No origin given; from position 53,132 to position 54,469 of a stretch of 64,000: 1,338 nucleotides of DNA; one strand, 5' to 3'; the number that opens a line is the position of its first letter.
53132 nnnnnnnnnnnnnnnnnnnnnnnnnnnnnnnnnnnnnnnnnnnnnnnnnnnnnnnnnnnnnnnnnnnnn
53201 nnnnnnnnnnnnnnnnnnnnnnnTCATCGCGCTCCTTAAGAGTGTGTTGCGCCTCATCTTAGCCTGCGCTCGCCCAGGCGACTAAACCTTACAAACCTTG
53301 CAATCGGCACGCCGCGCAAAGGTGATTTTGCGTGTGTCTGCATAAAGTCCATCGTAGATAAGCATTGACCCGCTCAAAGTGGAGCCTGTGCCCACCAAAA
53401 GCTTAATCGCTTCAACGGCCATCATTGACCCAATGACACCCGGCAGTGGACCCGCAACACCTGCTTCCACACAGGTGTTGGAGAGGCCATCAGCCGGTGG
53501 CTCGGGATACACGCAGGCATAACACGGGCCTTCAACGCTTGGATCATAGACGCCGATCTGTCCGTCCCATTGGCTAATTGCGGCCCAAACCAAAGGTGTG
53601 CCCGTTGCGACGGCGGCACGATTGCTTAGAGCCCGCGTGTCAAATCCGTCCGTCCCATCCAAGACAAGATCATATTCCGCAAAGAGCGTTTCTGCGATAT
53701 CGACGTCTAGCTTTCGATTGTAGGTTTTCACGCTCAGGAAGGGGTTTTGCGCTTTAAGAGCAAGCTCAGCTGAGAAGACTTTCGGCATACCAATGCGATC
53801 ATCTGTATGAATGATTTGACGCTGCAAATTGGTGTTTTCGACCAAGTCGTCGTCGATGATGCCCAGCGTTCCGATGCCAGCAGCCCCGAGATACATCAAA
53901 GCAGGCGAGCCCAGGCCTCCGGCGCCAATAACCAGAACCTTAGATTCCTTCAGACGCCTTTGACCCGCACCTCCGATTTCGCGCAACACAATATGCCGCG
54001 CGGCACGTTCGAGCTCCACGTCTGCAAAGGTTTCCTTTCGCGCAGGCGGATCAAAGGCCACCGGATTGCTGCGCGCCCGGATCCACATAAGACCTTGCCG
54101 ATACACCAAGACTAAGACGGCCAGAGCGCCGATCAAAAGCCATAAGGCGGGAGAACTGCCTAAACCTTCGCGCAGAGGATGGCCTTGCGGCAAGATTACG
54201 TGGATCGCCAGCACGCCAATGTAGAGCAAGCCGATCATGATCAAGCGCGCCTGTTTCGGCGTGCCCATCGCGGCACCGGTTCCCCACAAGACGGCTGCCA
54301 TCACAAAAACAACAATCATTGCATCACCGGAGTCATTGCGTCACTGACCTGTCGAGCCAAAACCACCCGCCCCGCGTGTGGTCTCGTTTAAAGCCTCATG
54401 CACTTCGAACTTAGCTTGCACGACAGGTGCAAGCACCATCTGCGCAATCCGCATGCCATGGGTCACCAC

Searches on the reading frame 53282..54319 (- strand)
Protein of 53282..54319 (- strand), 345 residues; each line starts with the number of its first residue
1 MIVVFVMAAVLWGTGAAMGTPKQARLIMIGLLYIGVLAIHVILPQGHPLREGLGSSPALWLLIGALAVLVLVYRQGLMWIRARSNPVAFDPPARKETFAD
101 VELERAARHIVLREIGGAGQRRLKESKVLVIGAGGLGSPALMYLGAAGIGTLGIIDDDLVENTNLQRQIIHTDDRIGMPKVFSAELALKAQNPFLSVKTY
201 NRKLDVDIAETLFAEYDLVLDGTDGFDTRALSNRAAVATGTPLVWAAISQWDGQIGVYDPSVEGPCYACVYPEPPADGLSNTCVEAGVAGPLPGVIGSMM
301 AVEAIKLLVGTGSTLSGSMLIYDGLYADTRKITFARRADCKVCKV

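Call 81: search_protein_families(library=pfam, proteins=[window:53282-54319:-], max_evalue=0.00001)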
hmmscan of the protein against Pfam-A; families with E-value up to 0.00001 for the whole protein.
window:53282-54319:- (345 aa): 1 family
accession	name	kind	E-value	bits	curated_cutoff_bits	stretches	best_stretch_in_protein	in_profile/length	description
PF00899.27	ThiF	-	2.2e-70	237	28.1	1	107-341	2-237/238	ThiF family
